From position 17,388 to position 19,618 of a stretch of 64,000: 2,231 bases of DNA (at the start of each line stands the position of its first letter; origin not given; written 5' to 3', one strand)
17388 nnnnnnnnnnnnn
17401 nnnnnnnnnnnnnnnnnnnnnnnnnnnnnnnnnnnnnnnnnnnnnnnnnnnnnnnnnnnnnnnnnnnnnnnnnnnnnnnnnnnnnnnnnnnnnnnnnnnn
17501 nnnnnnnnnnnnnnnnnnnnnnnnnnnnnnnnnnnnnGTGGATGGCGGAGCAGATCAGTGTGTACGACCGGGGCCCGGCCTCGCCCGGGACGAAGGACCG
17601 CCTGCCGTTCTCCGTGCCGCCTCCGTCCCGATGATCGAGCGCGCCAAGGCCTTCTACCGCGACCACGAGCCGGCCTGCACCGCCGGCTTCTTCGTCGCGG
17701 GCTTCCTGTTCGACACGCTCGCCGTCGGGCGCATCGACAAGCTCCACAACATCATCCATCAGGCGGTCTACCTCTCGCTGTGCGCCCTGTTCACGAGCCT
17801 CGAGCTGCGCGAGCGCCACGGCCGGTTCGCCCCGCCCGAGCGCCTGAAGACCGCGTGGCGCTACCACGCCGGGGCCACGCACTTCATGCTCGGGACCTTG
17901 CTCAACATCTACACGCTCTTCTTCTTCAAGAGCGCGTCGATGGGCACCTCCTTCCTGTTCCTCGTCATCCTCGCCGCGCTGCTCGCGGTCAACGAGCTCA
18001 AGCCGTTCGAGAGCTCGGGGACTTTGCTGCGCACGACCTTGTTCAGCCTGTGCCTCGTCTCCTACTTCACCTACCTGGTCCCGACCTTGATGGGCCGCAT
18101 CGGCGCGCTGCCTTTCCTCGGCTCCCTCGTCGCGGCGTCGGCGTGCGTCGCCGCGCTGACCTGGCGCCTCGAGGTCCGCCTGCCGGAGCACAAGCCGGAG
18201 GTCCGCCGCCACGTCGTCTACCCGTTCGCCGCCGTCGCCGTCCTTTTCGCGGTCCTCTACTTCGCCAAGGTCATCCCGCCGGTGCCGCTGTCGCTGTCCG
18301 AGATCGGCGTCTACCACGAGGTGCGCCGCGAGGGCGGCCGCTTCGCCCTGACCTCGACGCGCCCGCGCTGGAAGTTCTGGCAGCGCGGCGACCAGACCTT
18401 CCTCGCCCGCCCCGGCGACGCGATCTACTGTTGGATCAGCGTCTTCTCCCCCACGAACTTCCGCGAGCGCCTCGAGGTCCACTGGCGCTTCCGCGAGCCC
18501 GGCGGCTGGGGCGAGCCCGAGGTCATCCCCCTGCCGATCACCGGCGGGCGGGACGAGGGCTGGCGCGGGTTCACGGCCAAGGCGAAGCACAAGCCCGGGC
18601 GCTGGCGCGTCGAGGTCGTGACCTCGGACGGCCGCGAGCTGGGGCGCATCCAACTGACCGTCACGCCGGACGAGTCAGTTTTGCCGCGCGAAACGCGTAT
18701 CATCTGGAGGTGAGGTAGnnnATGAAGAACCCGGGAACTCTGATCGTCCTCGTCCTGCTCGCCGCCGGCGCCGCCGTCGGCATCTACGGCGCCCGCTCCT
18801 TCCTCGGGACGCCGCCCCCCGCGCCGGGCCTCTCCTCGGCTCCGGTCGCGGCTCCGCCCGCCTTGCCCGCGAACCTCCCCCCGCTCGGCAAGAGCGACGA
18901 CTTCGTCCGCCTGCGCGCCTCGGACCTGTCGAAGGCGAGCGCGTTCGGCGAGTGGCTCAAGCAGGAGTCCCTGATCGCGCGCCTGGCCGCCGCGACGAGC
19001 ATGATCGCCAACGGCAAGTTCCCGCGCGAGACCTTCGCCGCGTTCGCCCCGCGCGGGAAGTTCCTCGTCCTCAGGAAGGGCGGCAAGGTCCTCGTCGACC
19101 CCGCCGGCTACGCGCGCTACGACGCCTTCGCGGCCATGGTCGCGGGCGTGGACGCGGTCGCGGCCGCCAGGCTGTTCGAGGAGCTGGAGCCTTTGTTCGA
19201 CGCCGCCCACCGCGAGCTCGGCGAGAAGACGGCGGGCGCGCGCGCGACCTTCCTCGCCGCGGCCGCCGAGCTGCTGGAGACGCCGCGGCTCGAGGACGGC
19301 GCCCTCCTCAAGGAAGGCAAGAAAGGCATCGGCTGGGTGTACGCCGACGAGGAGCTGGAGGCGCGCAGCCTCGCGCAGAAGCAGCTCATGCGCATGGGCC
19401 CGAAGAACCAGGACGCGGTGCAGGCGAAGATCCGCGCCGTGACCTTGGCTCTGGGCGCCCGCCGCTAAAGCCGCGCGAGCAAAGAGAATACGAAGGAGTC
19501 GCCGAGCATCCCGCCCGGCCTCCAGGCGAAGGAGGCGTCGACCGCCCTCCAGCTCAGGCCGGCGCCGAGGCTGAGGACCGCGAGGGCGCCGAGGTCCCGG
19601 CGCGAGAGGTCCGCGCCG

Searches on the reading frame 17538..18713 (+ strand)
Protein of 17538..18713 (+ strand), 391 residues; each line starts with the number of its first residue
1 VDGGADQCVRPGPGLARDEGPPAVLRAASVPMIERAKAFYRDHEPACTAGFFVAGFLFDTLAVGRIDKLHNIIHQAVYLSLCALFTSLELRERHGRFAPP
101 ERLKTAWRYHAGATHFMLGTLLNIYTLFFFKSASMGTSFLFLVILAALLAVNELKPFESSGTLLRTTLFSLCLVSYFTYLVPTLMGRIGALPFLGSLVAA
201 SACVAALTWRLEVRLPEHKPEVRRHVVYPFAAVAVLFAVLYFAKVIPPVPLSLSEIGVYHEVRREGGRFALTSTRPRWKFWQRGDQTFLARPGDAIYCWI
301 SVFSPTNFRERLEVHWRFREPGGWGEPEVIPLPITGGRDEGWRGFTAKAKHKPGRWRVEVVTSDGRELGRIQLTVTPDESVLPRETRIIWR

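Call 48: search_protein_families(library=pfam, proteins=[window:17538-18713:+], max_evalue=0.0001)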
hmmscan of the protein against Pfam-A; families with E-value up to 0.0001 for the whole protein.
window:17538-18713:+ (391 aa): 1 family
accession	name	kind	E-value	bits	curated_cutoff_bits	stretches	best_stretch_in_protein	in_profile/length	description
PF11141.13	DUF2914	-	2.5e-10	40.3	23.6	1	311-374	3-61/62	Protein of unknown function (DUF2914)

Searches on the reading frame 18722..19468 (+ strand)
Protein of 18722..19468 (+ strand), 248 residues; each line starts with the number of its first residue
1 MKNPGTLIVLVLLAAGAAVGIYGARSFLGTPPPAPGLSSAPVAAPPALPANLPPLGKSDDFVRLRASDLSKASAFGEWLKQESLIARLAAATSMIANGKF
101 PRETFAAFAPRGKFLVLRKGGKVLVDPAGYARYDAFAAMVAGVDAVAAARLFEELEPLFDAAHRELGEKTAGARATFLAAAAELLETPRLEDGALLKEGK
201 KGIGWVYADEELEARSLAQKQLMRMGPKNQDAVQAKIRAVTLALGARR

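Call 49: search_protein_families(library=pfam, proteins=[window:18722-19468:+], max_evalue=0.0001)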
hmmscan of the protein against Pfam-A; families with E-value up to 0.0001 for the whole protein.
window:18722-19468:+ (248 aa): 1 family
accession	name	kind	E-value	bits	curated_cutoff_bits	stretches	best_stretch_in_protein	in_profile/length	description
PF11219.13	DUF3014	-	3.3e-36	125.3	25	1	84-240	1-155/156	Protein of unknown function (DUF3014)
